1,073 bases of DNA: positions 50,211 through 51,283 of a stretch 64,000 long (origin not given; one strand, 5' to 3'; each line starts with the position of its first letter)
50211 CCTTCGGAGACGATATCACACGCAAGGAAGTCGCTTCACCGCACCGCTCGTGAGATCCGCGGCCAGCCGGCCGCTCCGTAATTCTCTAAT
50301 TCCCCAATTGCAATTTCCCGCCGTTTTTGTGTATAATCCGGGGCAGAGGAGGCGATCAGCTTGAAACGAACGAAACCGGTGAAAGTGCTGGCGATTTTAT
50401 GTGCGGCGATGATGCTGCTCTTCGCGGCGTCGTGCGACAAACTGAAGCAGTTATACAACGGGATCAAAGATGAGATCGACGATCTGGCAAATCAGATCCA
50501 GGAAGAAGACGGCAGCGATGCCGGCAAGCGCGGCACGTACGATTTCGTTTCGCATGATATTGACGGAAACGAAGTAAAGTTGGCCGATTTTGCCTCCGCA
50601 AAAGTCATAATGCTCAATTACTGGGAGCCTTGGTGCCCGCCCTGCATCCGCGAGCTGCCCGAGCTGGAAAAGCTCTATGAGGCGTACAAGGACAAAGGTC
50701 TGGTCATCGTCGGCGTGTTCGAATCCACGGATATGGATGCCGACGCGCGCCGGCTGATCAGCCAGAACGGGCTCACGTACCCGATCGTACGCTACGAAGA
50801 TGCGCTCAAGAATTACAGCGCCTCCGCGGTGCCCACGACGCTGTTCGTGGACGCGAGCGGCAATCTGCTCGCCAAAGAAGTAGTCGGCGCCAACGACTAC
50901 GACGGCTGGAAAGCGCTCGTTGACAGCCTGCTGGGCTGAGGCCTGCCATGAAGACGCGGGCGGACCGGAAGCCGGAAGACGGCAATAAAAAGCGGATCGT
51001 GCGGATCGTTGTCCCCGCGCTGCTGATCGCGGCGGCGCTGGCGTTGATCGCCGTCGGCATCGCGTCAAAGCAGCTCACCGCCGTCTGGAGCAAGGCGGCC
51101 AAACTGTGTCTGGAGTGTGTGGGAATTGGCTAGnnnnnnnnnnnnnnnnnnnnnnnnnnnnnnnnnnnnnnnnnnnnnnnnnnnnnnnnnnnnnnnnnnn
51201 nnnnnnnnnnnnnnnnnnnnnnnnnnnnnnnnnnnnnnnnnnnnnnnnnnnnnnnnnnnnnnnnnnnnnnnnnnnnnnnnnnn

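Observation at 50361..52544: TlpA thioredoxin lipoprotein, small TM ORF and a NapH-like 4Fe-4S protein fused to a P-loop kinase, with an apparent frameshift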

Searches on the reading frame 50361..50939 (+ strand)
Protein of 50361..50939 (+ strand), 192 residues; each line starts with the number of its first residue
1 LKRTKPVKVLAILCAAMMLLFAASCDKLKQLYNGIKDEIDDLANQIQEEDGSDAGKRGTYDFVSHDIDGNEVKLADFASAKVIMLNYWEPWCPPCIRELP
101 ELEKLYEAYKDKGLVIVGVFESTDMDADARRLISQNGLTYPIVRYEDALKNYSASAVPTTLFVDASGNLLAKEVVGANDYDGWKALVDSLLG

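Call 3: search_protein_families(library=ncbifam, proteins=[window:50361-50939:+], max_evalue=0.1)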
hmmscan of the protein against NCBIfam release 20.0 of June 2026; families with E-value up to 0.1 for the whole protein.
window:50361-50939:+ (192 aa): 21 families
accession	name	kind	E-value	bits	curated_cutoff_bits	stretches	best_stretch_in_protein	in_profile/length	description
NF002854.0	PRK03147.1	subfamily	1.8e-24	86.6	170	1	44-176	28-158/176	thiol-disulfide oxidoreductase ResA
NF041202.1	StoA_CxxC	exception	3.6e-16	59.5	210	1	62-176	36-150/163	endospore biogenesis thiol-disulfide oxidoreductase StoA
NF047696.1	ThlDiSintTplARhiz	equivalog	1.9e-13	50.7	230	1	64-178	82-201/219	thiol:disulfide interchange protein TlpA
TIGR00385.1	dsbE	subfamily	1.1e-08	34.8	123.15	1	76-183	59-163/173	DsbE family thiol:disulfide interchange protein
NF041054.1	WAxxUGC_long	equivalog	1.9e-07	30.7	300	1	64-169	89-194/354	ResA-like WAxxUGC motif-containing protein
TIGR01068.1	thioredoxin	equivalog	4.1e-06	26.9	96.8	1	78-112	12-46/101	thioredoxin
NF047697.1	ThioredTrxAClost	equivalog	7.7e-06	26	140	1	79-147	16-80/105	thioredoxin TrxA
TIGR01126.1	pdi_dom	equivalog_domain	0.00014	22.1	107.2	1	79-131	13-66/105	protein disulfide-isomerase domain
NF008229.0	PRK10996.1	equivalog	0.00024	20.8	125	1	48-112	19-84/141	thioredoxin TrxC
NF010625.0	PRK14018.1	equivalog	0.00038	19.1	522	1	76-123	52-99/521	bifunctional peptide-methionine (S)-S-oxide reductase MsrA/peptide-methionine (R)-S-oxide reductase MsrB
NF006960.0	PRK09437.1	equivalog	0.00051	20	140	1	61-146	12-95/156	thioredoxin-dependent thiol peroxidase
NF053650.1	PerredPrxQDein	equivalog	0.0019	18.2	260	1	61-148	3-87/148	thioredoxin-dependent peroxiredoxin PrxQ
NF007900.0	PRK10606.1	equivalog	0.002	17.7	270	1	60-119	6-63/183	glutathione peroxidase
TIGR01130.1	ER_PDI_fam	subfamily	0.0026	17.4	344.25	1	78-128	361-411/476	protein disulfide-isomerase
NF011941.0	PRK15412.1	equivalog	0.0027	17.2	359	1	60-141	48-124/185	thiol:disulfide interchange protein DsbE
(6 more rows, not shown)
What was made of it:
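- On TlpA/ResA-type extracytoplasmic thiol-disulfide oxidoreductase: 86.6 bits against 170, 59.5 against 210, and 50.7 against 230 (call 3).
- The small ORF is a family of its own, ending exactly at its conserved C-terminus (call 3). The best family matches are the reductases ResA, StoA and TlpA (call 3).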

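Call 4: search_protein_families(library=pfam, proteins=[window:50361-50939:+], max_evalue=0.1)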
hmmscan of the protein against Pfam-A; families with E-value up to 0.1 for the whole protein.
window:50361-50939:+ (192 aa): 7 families
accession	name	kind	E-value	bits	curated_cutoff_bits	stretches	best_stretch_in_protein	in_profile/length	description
PF00578.27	AhpC-TSA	-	1.6e-17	64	26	1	61-169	7-121/124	AhpC/TSA family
PF08534.16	Redoxin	-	4.2e-16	59.5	26.6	1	61-178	8-137/148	Redoxin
PF13905.12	Thioredoxin_8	-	2.4e-08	34.6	27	1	81-168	2-93/94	Thioredoxin-like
PF00085.26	Thioredoxin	-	1.6e-06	28.5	23.5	1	79-117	17-54/103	Thioredoxin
PF13098.12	Thioredoxin_2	-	3.9e-06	27.6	27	1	80-181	5-98/104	Thioredoxin-like domain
PF00255.25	GSHPx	-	6.1e-06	26.2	27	1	60-118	2-58/108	Glutathione peroxidase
PF14595.12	Thioredoxin_9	-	0.022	15.1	25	0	77-108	38-69/129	Thioredoxin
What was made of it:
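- On DsbD/CcdA transmembrane thiol-disulfide transporter: No such hit for any of the three proteins (calls 3, 4).
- Closest known: CcdA/DsbD with ResA, StoA, TlpA or CcmG. Different: No DsbD/CcdA domain is present among the three proteins (calls 3, 4).
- Checked: Pfam gives AhpC-TSA/Redoxin at E 1e-17 (call 4).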

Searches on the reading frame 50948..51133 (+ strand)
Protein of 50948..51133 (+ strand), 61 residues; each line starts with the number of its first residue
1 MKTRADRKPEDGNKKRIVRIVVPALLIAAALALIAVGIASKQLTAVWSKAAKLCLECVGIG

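Call 3: search_protein_families(library=ncbifam, proteins=[window:50948-51133:+], max_evalue=0.1)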
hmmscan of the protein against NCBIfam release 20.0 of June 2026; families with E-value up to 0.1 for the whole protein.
window:50948-51133:+ (61 aa): 1 family
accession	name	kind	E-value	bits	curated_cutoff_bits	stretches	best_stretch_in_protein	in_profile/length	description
NF040920.1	CD1871A_fam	domain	1.4e-11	44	32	1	25-61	2-38/38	CD1871A family CXXC motif-containing protein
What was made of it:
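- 50948..51133 (+): CD1871A-family small membrane protein (61 aa). It has a K/R-rich N-terminus, one transmembrane helix, and an amphipathic tail ending in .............-stop. NF040920 at 44 bits, cutoff 32; profile positions 2-38 of 38 end at the stop codon (call 3).
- On CD1871A family CXXC motif-containing protein (NCBIfam NF040920): 44.0 bits against a cutoff of 32, E 1.4e-11; profile positions 2-38 of 38 map to residues 25-61 (call 3).
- NF040920 match above cutoff (call 3).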

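Call 4: search_protein_families(library=pfam, proteins=[window:50948-51133:+], max_evalue=0.1)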
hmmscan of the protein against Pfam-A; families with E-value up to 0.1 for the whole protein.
window:50948-51133:+ (61 aa): 2 families
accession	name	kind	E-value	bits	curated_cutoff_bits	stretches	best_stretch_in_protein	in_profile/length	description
PF06066.16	SepZ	-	0.0051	17.5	27.3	1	8-49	33-73/99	SepZ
PF11239.13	DUF3040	-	0.021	15.5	24.7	1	10-47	35-73/84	Protein of unknown function (DUF3040)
